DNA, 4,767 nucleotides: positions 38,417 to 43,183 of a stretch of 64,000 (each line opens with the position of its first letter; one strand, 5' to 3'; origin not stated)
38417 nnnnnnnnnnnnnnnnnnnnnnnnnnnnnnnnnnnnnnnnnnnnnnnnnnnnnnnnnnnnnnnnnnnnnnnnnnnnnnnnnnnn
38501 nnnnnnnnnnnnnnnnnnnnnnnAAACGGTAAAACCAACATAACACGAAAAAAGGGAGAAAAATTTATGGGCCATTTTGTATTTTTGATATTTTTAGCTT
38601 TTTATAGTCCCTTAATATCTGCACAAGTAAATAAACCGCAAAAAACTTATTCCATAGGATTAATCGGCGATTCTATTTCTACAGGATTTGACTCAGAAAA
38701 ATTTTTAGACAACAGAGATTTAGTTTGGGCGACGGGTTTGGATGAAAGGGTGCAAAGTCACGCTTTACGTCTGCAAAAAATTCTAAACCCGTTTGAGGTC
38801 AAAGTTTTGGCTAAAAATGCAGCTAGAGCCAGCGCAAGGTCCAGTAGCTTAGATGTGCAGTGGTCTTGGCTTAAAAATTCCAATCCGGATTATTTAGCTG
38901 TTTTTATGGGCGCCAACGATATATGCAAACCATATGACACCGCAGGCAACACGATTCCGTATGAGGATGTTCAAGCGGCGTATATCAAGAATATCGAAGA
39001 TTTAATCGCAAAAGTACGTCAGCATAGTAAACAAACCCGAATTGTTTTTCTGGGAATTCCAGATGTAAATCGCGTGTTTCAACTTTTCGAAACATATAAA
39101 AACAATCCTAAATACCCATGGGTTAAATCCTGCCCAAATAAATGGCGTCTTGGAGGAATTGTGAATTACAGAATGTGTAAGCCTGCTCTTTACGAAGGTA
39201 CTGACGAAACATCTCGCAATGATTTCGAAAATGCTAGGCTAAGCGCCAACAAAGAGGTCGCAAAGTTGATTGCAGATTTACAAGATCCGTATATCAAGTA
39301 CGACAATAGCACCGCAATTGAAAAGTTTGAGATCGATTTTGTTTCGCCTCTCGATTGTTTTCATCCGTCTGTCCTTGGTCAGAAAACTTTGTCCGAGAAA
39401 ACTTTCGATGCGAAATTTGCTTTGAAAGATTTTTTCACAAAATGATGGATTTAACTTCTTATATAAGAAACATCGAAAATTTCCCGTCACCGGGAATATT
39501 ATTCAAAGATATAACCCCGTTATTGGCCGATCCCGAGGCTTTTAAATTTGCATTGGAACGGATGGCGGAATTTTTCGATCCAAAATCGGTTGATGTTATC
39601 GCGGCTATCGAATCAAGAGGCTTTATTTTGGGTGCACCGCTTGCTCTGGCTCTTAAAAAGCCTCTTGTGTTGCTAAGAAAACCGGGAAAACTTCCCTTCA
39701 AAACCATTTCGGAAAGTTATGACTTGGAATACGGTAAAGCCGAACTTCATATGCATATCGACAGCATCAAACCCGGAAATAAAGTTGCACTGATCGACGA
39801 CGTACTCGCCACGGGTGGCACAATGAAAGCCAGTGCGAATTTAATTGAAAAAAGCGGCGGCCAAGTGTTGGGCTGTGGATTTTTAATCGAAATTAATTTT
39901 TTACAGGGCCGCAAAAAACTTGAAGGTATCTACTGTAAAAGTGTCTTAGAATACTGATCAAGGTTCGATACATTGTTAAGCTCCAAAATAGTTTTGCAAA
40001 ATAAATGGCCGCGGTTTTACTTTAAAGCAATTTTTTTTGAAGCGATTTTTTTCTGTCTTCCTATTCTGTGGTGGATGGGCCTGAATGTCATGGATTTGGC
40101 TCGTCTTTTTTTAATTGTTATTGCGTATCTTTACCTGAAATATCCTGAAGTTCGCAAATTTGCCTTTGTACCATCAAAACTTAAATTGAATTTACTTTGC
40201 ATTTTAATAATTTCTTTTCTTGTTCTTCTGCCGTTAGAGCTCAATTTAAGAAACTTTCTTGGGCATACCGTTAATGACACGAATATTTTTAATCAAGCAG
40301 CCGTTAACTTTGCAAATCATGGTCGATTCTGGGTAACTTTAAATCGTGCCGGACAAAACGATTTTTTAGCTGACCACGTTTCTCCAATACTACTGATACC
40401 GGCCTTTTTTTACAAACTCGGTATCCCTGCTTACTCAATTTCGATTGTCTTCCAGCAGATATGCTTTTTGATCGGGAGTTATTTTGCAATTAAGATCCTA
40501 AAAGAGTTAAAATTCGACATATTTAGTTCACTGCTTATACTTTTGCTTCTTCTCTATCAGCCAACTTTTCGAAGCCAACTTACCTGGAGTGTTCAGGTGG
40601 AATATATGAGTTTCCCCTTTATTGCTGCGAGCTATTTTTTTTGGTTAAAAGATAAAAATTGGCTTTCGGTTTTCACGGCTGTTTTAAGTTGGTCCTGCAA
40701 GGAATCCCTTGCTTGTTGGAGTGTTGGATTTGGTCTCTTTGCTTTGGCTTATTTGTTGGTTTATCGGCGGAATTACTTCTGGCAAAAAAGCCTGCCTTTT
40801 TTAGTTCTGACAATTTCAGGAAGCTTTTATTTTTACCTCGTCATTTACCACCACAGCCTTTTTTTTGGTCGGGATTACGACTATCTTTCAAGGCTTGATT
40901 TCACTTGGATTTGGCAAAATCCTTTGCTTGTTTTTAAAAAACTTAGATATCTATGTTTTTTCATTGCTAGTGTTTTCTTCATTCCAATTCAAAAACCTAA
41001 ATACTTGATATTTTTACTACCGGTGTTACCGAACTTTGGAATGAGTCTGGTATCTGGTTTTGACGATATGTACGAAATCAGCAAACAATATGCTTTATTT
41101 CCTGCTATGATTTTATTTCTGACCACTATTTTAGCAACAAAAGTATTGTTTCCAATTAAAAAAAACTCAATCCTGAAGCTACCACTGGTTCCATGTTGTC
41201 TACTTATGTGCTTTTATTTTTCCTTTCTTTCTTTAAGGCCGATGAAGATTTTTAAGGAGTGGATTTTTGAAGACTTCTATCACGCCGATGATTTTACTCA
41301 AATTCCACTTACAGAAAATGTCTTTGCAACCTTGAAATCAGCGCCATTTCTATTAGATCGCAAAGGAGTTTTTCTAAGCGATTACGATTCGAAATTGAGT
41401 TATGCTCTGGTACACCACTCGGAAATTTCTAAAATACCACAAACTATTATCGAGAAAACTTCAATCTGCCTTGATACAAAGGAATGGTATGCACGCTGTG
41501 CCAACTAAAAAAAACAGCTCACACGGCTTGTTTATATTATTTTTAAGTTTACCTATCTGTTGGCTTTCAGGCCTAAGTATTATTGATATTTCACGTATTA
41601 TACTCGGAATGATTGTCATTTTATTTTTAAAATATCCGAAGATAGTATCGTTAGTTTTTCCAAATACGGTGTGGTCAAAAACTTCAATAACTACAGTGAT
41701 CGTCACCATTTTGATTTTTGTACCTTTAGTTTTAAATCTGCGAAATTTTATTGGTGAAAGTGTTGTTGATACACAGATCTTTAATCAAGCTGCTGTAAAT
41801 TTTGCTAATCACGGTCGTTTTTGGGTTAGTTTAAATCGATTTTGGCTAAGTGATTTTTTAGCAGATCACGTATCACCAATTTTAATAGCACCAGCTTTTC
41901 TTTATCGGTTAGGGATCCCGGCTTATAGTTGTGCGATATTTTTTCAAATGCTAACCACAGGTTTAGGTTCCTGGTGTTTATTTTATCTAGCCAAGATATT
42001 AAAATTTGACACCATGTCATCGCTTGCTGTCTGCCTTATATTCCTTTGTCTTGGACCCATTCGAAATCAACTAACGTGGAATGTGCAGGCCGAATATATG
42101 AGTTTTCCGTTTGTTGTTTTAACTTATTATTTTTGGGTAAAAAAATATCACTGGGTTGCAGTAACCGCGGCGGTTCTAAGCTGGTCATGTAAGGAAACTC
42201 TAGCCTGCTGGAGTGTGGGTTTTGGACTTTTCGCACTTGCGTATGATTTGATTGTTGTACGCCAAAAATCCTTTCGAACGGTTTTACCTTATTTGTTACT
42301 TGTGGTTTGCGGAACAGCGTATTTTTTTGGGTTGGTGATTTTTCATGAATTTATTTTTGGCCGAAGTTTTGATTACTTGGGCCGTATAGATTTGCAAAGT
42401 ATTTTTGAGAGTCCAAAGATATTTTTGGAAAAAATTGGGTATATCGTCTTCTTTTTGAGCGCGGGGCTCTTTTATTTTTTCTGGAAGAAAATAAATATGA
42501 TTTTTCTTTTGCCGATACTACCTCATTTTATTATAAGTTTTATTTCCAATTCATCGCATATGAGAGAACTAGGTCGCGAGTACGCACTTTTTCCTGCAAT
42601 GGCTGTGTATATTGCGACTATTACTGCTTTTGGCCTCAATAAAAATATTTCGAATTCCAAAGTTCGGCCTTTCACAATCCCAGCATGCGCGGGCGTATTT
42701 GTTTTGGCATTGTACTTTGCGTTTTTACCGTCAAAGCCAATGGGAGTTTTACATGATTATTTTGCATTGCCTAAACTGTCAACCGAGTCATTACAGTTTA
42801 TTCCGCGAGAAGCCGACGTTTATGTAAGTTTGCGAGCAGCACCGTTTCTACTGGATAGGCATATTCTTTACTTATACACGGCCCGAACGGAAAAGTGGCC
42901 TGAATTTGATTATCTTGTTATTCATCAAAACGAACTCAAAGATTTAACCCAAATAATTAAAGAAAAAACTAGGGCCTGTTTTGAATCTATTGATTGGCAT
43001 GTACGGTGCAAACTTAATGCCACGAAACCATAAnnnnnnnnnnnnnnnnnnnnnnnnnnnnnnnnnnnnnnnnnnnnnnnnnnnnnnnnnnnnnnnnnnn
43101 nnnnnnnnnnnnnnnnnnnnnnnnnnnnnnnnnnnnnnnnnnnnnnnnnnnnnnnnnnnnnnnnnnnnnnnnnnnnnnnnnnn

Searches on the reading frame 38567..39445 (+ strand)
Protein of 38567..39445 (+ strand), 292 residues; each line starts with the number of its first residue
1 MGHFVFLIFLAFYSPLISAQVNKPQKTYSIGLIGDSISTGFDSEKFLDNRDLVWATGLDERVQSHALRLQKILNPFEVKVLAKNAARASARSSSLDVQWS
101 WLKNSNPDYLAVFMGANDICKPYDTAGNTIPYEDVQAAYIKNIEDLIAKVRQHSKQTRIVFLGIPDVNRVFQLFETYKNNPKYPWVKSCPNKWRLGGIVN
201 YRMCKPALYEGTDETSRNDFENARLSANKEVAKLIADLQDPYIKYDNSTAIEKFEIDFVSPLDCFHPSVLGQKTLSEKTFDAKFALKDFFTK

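Call 81: search_protein_families(library=pfam, proteins=[window:38567-39445:+], max_evalue=0.001)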
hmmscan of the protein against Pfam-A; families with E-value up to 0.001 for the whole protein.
window:38567-39445:+ (292 aa): 3 families
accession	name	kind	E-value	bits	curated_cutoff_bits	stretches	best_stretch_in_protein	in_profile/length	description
PF13472.12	Lipase_GDSL_2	-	2.8e-12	48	32.9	1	33-272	2-176/178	GDSL-like Lipase/Acylhydrolase family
PF00657.28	Lipase_GDSL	-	3.9e-12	47.2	23.6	1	30-277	1-206/208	GDSL-like Lipase/Acylhydrolase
PF04311.20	DUF459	-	0.00063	19.6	27.2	0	102-168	55-120/197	Protein of unknown function (DUF459)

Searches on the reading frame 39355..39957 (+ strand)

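Call 81: search_protein_families(library=pfam, proteins=[window:39355-39957:+], max_evalue=0.001)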
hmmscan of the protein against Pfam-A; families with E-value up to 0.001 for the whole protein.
window:39355-39957:+ (200 aa): 1 family
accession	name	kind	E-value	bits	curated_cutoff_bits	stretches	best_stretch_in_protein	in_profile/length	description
PF00156.33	Pribosyltran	-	2.2e-13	50.3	26.3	1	65-179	13-125/158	Phosphoribosyl transferase domain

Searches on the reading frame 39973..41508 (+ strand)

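Call 81: search_protein_families(library=pfam, proteins=[window:39973-41508:+], max_evalue=0.001)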
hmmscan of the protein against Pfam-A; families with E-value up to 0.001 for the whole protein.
window:39973-41508:+ (511 aa): 1 family
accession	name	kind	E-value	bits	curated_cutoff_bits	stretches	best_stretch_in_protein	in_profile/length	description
PF09852.15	DUF2079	-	1.7e-08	34.5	28.2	1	102-427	11-350/459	Predicted membrane protein (DUF2079)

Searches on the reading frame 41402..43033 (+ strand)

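Call 81: search_protein_families(library=pfam, proteins=[window:41402-43033:+], max_evalue=0.001)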
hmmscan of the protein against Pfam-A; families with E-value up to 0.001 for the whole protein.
window:41402-43033:+ (543 aa): 1 family
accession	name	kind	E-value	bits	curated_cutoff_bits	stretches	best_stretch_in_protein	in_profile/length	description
PF09852.15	DUF2079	-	7.4e-16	58.7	28.2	1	123-509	11-423/459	Predicted membrane protein (DUF2079)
